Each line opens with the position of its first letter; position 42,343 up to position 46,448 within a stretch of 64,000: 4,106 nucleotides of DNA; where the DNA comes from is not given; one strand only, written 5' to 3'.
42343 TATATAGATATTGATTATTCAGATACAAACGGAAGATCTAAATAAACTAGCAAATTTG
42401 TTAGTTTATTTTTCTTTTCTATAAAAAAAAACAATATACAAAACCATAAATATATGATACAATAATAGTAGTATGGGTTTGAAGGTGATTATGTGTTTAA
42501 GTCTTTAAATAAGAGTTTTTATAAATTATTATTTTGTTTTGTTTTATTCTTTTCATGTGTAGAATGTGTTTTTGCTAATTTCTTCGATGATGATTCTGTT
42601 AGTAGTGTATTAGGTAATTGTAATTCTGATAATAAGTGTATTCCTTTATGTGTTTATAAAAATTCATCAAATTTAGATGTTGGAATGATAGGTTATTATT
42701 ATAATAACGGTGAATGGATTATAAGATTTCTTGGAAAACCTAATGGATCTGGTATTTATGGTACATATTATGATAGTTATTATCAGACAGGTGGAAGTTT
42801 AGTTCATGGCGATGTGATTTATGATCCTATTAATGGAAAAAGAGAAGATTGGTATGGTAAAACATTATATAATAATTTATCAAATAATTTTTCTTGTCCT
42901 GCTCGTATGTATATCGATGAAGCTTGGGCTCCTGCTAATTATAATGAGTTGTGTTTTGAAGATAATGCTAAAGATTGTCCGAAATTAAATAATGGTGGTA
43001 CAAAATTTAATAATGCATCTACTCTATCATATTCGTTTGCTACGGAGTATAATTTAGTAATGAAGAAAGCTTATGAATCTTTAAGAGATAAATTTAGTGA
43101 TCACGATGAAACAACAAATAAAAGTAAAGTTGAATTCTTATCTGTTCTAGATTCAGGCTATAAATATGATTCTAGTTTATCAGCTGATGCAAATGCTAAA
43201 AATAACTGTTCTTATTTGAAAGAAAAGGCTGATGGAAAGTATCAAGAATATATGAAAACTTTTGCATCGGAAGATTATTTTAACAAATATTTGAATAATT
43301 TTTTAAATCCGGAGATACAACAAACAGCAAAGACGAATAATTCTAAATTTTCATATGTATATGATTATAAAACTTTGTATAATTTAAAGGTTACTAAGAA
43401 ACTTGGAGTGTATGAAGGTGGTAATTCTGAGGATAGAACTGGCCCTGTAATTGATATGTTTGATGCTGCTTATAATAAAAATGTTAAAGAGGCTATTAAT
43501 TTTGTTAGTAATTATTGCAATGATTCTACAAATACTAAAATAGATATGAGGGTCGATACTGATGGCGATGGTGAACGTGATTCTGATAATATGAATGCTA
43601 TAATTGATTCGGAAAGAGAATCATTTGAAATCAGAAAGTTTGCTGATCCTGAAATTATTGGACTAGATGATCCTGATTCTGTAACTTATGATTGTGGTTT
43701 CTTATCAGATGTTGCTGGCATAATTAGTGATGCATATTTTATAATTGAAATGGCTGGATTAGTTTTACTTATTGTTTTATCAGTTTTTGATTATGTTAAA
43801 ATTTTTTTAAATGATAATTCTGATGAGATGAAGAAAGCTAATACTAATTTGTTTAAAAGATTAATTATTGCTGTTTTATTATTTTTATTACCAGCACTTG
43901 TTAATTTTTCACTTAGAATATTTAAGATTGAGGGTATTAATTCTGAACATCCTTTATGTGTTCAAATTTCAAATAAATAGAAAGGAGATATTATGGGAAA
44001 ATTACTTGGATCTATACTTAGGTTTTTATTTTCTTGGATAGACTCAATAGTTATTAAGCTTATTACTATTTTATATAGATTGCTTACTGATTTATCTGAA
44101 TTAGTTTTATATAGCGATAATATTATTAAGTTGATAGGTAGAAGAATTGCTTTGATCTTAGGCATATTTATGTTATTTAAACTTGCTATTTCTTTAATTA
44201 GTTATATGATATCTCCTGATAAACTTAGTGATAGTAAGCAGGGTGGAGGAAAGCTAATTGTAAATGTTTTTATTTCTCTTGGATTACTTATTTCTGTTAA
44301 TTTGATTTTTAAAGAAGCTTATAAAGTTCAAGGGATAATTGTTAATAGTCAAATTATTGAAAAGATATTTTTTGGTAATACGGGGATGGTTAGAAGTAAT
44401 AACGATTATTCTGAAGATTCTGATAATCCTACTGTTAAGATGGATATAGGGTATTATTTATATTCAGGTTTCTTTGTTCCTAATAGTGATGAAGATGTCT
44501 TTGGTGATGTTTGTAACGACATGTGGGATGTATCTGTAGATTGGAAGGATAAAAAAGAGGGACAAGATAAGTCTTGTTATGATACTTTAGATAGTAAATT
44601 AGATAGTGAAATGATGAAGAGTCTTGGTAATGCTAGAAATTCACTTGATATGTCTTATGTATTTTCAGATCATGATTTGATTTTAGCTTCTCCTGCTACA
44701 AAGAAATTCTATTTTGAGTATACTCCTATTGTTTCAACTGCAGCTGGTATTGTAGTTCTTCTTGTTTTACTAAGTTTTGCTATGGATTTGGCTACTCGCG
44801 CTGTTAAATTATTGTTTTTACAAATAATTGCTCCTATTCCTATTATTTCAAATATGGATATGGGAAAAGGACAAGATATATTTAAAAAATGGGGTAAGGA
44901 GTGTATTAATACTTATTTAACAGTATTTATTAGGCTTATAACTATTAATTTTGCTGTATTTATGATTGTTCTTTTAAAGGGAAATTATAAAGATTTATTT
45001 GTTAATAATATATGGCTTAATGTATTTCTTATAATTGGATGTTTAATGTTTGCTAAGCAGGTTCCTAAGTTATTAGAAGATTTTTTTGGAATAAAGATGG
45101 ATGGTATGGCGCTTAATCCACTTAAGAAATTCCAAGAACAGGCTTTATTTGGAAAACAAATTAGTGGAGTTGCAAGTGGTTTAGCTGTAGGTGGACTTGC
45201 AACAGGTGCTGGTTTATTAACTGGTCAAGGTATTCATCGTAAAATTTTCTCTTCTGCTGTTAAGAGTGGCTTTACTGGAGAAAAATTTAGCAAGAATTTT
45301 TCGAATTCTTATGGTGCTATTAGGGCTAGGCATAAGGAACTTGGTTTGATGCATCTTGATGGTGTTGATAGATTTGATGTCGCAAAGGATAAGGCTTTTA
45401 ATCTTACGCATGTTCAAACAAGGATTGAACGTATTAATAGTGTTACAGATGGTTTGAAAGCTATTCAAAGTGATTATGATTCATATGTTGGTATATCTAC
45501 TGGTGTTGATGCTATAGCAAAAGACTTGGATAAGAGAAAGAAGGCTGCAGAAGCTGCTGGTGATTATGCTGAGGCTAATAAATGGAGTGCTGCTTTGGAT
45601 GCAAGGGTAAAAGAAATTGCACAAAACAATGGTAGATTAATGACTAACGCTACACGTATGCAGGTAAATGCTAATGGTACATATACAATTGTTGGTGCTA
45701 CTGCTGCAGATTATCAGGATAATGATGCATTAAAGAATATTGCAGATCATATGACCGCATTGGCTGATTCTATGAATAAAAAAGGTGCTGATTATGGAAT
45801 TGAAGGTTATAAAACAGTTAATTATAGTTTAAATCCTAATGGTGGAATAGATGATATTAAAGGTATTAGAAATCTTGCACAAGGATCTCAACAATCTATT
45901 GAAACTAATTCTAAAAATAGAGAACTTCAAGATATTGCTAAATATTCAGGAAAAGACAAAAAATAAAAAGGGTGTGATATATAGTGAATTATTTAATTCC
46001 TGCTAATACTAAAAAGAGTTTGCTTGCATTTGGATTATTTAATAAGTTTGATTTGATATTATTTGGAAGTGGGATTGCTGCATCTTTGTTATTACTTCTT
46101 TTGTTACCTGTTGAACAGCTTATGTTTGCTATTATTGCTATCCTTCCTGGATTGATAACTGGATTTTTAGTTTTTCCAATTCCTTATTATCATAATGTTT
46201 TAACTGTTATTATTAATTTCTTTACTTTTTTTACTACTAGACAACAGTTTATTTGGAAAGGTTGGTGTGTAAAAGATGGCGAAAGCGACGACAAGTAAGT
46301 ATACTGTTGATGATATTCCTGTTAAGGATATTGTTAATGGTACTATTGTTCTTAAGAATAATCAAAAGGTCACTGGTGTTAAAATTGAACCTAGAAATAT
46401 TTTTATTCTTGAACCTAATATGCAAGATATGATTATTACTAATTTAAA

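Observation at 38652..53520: Four paralogous copies of a 2-TM pilin-like hairpin module, free-standing and fused to different exported domains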

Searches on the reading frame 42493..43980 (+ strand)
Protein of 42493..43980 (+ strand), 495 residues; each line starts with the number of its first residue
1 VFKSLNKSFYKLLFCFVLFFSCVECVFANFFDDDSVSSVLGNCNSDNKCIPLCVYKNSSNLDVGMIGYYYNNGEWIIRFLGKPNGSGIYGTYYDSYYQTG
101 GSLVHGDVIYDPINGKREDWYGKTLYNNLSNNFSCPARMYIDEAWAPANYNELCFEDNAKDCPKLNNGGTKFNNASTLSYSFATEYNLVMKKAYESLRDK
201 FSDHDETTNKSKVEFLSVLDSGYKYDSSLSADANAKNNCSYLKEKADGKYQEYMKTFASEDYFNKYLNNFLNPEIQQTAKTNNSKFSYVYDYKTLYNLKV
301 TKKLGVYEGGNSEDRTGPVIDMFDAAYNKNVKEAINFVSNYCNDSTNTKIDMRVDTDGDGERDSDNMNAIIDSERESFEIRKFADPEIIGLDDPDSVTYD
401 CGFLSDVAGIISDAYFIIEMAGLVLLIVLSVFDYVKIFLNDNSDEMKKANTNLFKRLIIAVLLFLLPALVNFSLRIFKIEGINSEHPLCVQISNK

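Call 3: search_protein_families(library=pfam, proteins=[window:42493-43980:+], max_evalue=0.1)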
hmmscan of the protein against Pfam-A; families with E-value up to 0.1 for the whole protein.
window:42493-43980:+ (495 aa): 0 families

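Call 4: search_protein_families(library=ncbifam, proteins=[window:42493-43980:+], max_evalue=0.1)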
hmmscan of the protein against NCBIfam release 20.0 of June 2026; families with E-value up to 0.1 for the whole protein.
window:42493-43980:+ (495 aa): 2 families
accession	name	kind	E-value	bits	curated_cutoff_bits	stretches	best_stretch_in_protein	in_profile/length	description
NF045889.1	ICE_Mbov_0396_TM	equivalog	0.0058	16.1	70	1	411-477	52-121/306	Mbov_0396 family ICE element transmembrane protein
NF045848.1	MMCAP2_0566_fam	domain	0.015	14.6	90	1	411-477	54-120/322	MMCAP2_0566 family conjugal transfer protein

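Call 71: find_homologous_proteins(query=window:42493-43977:+, max_evalue=0.001)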
Query window:42493-43977:+ (495 aa): 34 proteins with E <= 0.001 among 8000 candidates.
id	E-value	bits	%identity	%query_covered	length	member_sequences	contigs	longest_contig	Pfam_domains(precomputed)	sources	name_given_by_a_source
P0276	0.0e+0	1125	100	100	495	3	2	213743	-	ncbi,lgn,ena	-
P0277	1.2e-250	851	77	100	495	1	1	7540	-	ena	-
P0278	6.5e-202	690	65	100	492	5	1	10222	-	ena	-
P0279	9.1e-156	538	54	100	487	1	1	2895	-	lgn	-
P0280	4.5e-154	532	54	99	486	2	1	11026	-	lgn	-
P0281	7.3e-147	508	67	72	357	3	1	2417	-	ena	-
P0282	2.8e-121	424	46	99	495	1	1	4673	-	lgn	-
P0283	3.1e-121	424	46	99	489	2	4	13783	-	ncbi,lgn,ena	-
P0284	3.5e-101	358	39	100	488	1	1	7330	-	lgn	-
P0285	1.5e-94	336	43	100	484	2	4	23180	-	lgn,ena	-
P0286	3.0e-90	322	40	100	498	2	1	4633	-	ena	-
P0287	1.4e-87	313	41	100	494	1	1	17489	-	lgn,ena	-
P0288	1.3e-86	310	37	95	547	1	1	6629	-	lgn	-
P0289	2.0e-86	309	40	100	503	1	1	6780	-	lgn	-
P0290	6.0e-83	298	40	100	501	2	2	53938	-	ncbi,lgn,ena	-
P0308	1.6e-6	46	40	16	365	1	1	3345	PF18895.6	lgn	-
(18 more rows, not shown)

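Call 75: find_encoding_contigs(protein=P0276, flank=10000, max_places=2)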
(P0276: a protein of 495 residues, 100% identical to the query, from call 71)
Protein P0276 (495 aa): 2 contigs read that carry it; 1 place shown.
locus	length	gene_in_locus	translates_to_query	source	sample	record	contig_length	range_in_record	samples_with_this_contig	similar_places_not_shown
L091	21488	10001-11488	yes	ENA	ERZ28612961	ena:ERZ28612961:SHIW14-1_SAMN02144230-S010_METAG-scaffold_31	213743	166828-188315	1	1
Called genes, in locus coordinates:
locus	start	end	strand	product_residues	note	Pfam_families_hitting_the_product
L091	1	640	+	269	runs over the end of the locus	-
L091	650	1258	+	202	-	-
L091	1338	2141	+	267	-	-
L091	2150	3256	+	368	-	PF00437:T2SSE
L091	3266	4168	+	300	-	-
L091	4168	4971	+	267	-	-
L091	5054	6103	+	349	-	-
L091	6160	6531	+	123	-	-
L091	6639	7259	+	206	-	-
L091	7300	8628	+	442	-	-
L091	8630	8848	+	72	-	-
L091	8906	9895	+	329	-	-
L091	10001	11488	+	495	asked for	-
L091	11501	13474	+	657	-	PF19597:TrbL_4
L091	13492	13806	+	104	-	-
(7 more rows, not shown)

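Call 81: predict_structure(alignment_id=A6)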
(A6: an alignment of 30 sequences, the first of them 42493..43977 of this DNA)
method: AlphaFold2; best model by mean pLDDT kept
length: 495 residues; sequences in the alignment: 30
mean_pLDDT: 78.0   pTM: 0.64
mean pLDDT of the five models: 78.0, 76.9, 74.9, 74.4, 73.5
residues with pLDDT >= 90: 141; 70-90: 221; 50-70: 92; < 50: 41
segments of 3 or more residues with pLDDT < 50: 382-391, 393-401, 403-406, 486-495
pLDDT, mean of each block of 10 residues (from residue 1): 69 81 59 88 89 95 93 91 78 88 78 74 87 91 72 87 79 93 91 90 91 95 94 94 90 82 91 94 90 81 63 67 84 91 89 76 63 57 43 46 49 67 77 71 72 77 71 56 48 38
secondary structure, 60 per line:
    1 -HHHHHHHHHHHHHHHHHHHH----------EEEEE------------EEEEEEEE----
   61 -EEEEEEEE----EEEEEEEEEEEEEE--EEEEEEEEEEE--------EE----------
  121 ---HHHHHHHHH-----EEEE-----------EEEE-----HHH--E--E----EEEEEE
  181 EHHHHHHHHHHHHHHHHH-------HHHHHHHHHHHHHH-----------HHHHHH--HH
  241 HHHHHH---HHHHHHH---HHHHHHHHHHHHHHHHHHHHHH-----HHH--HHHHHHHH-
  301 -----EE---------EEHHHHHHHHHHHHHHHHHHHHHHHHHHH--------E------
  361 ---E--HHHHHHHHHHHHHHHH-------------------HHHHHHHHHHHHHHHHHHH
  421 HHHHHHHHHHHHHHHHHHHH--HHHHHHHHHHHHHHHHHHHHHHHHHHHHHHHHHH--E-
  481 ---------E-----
elements in order: H2-21 E32-36 E49-56 E62-69 E74-87 E90-100 H124-132 E138-141 E153-156 E175-181 H182-198 H206-219 H231-236 H239-246 H250-256 H260-281 H292-299 H319-345 H367-382 H402-440 H443-476

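Call 84: fold_search(model_id=the predicted structure, library=pdb)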
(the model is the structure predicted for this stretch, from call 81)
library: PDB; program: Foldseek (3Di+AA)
matches with E <= 10: 254; with E <= 0.001: 0
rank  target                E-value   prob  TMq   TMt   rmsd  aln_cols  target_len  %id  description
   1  6u1s_A                1.0e-01  0.21  0.13  0.19  19.0       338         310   13  Cryo-EM structure of a de novo designed 16-helix transmembrane nanopore, TMHC8_R. (released 2020-08-19)
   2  7ena_r                3.2e-01  0.08  0.10  0.20  17.1       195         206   11  TFIID-based PIC-Mediator holo-complex in pre-assembled state (pre-hPIC-MED) (released 2021-05-26)
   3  8gxq_r                3.8e-01  0.20  0.08  0.18   8.7        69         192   13  PIC-Mediator in complex with +1 nucleosome (T40N) in MH-binding state (released 2022-11-02)
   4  4c5f_A                4.5e-01  0.03  0.09  0.12  18.7       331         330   11  Structure of Lytic Transglycosylase MltC from Escherichia coli at 2.3 A resolution. (released 2014-07-23)
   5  8cws_A                7.7e-01  0.09  0.12  0.13  20.5       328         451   12  Accurate computational design of genetically encoded 3D protein crystals (released 2023-11-01)
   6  9gm7_D                7.7e-01  0.04  0.07  0.11  22.6       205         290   11  MukBEF in a nucleotide-bound state with open neck gate (monomer) (released 2025-03-26)
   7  9gm7_C                7.7e-01  0.03  0.07  0.07  22.8       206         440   12  MukBEF in a nucleotide-bound state with open neck gate (monomer) (released 2025-03-26)
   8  6zqe_UL               7.7e-01  0.02  0.08  0.06  26.6       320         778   10  Cryo-EM structure of the 90S pre-ribosome from Saccharomyces cerevisiae, state Dis-A (Poly-Ala) (released 2020-09-23)
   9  7nyw_C                8.5e-01  0.04  0.07  0.09  18.1       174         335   12  Cryo-EM structure of the MukBEF-MatP-DNA head module (released 2021-07-07)
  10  8cwy_A                9.0e-01  0.12  0.14  0.15  20.8       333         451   12  Accurate computational design of genetically encoded 3D protein crystals (released 2023-11-01)
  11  9a74_A                9.5e-01  0.25  0.07  0.35   3.8        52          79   10  Integrative model of YKUJ-NUSA by crosslinking MS and deep learning (released 2024-09-18)
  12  2p1a_B                1.0e+00  0.09  0.10  0.25  15.9       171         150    8  Crystal structure of a putative metal-binding protein (bce_2162) from bacillus cereus atcc 10987 at 2.10 A resolution (released 2007-03-20)
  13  7emf_R                1.1e+00  0.07  0.07  0.15   9.2        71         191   14  Human Mediator (deletion of MED1-IDR) in a Tail-extended conformation (released 2021-05-05)
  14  2nxp_C                1.1e+00  0.04  0.07  0.17  15.3       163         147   10  Structure of NTD2 domain of the human TAF5 subunit of TFIID (released 2007-01-09)
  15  2uur                  1.2e+00  0.20  0.07  0.15   5.9        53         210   11  N-terminal NC4 domain of collagen IX (released 2007-06-05)
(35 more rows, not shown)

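Call 88: fold_search(model_id=the predicted structure, library=viral)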
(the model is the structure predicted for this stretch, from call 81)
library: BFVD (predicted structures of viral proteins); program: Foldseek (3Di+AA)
matches with E <= 10: 216; with E <= 0.001: 0
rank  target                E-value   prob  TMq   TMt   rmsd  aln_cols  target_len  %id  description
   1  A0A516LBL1            2.2e-01  0.04  0.09  0.06  39.2       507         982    9  (no name in the UniProt tables at hand)
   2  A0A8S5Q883            4.1e-01  0.12  0.06  0.18  12.2       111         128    7  Uncharacterized protein [Myoviridae sp. ctm8X17]
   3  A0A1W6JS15            6.0e-01  0.06  0.11  0.09  22.9       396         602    6  Tail length tape-measure protein 1 [Salmonella phage SE1Kor]
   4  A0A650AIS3            6.7e-01  0.06  0.15  0.09  28.8       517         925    9  (no name in the UniProt tables at hand)
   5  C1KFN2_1              6.7e-01  0.04  0.12  0.07  33.4       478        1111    9  Putative tail fibre protein [Lactobacillus phage Lb338-1]
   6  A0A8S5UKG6            6.7e-01  0.01  0.08  0.10  26.1       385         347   11  Serine protease [Myoviridae sp. ctQf419]
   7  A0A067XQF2            7.1e-01  0.18  0.08  0.27   6.6        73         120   10  (no name in the UniProt tables at hand)
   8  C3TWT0                7.1e-01  0.04  0.10  0.07  20.9       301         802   10  Vef [Euproctis pseudoconspersa nucleopolyhedrovirus]
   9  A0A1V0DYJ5            7.1e-01  0.02  0.09  0.10  22.0       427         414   10  (no name in the UniProt tables at hand)
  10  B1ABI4                7.5e-01  0.04  0.08  0.07  16.8       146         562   12  (no name in the UniProt tables at hand)
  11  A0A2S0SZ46            9.8e-01  0.02  0.07  0.10  22.2       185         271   11  (no name in the UniProt tables at hand)
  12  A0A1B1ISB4            1.0e+00  0.13  0.09  0.15  10.1       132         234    6  (no name in the UniProt tables at hand)
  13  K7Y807                1.1e+00  0.18  0.08  0.30   5.9        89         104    8  Uncharacterized protein [Megavirus courdo11]
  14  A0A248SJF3            1.1e+00  0.08  0.12  0.19  24.9       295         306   14  (no name in the UniProt tables at hand)
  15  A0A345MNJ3            1.1e+00  0.05  0.08  0.16  29.2       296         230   12  (no name in the UniProt tables at hand)
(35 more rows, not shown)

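Call 99: search_protein_families(library=pfam, proteins=[P0308], max_evalue=0.001)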
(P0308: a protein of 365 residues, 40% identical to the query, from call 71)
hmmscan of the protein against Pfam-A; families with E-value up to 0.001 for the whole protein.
P0308 (365 aa): 1 family
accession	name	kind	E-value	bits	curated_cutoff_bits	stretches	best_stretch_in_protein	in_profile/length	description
PF18895.5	T4SS_pilin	-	1.7e-06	28.4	26.6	1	282-349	4-71/71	Type IV secretion system pilin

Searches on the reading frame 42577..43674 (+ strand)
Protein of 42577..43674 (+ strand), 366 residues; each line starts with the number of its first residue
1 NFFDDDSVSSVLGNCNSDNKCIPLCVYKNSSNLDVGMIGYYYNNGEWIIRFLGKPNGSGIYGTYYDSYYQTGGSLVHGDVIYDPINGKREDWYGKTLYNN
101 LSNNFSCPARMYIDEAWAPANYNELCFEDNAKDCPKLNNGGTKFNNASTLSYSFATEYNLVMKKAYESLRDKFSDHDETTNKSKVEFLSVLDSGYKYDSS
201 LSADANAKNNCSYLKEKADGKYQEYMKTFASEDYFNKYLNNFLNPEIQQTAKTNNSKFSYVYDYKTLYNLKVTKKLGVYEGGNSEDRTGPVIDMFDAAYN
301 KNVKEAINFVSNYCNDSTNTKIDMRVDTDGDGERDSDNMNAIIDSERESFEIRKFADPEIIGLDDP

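Call 70: search_protein_families(library=pfam, proteins=[window:42577-43674:+], max_evalue=1)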
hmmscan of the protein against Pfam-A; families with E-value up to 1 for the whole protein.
window:42577-43674:+ (366 aa): 1 family
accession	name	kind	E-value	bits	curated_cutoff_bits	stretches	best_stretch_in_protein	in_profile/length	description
PF20288.3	MC2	-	0.87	9.9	26.9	0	285-324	94-133/145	ABC-three component (ABC-3C) system Middle Component 2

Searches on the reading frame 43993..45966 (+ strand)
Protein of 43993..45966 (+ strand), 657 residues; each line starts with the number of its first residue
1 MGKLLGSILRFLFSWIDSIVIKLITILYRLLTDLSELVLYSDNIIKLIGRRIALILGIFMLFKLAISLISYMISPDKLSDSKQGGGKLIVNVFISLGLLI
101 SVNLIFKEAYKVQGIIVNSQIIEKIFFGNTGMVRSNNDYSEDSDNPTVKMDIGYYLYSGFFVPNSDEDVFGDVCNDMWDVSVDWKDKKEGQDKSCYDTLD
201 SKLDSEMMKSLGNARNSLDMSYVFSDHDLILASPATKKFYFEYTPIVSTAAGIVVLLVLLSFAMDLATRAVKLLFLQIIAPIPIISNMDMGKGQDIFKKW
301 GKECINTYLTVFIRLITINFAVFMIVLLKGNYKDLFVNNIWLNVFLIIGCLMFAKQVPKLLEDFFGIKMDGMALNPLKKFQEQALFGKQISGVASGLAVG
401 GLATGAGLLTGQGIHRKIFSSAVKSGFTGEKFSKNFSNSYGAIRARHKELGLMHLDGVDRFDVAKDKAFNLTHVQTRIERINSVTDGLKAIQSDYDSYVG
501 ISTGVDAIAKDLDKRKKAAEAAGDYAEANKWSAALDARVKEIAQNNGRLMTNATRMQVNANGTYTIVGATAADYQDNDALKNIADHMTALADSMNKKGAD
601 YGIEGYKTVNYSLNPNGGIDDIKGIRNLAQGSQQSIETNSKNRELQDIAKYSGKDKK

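Call 3: search_protein_families(library=pfam, proteins=[window:43993-45966:+], max_evalue=0.1)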
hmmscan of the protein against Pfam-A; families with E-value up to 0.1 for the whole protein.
window:43993-45966:+ (657 aa): 2 families
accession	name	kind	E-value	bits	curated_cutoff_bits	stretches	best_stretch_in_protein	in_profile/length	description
PF19597.4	TrbL_4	-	5.3e-11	42.8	27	1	245-366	144-249/276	Conjugal transfer protein TrbL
PF08013.17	GatZ_KbaZ-like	-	0.021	13.9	26.7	1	511-588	3-76/420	D-tagatose-1,6-bisphosphate aldolase subunit GatZ/KbaZ-like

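Call 4: search_protein_families(library=ncbifam, proteins=[window:43993-45966:+], max_evalue=0.1)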
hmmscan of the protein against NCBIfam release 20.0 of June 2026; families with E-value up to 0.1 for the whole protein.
window:43993-45966:+ (657 aa): 5 families
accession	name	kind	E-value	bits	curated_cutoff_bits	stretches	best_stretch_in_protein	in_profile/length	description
NF045889.1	ICE_Mbov_0396_TM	equivalog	1.5e-10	41.1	70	1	224-368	157-304/306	Mbov_0396 family ICE element transmembrane protein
NF045848.1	MMCAP2_0566_fam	domain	2.8e-09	36.7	90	1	182-368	148-315/322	MMCAP2_0566 family conjugal transfer protein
NF012002.0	PRK15458.1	equivalog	0.0023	17.1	707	1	511-588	6-79/428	tagatose-bisphosphate aldolase subunit KbaZ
TIGR02810.1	agaZ_gatZ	equivalog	0.013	14.4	568.8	1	512-594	3-81/420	D-tagatose-bisphosphate aldolase, class II, non-catalytic subunit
TIGR03513.1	GldL_gliding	equivalog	0.051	13.5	68.3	0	513-601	69-156/247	type IX secretion system motor protein PorL/GldL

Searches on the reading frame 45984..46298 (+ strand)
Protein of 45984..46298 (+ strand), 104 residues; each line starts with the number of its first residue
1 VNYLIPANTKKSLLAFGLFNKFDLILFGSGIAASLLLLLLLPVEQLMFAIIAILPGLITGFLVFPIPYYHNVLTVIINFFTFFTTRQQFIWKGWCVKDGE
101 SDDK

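Call 3: search_protein_families(library=pfam, proteins=[window:45984-46298:+], max_evalue=0.1)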
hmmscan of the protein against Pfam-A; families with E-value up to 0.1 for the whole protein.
window:45984-46298:+ (104 aa): 0 families

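Call 4: search_protein_families(library=ncbifam, proteins=[window:45984-46298:+], max_evalue=0.1)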
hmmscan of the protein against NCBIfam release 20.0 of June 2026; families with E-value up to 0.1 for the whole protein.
window:45984-46298:+ (104 aa): 0 families
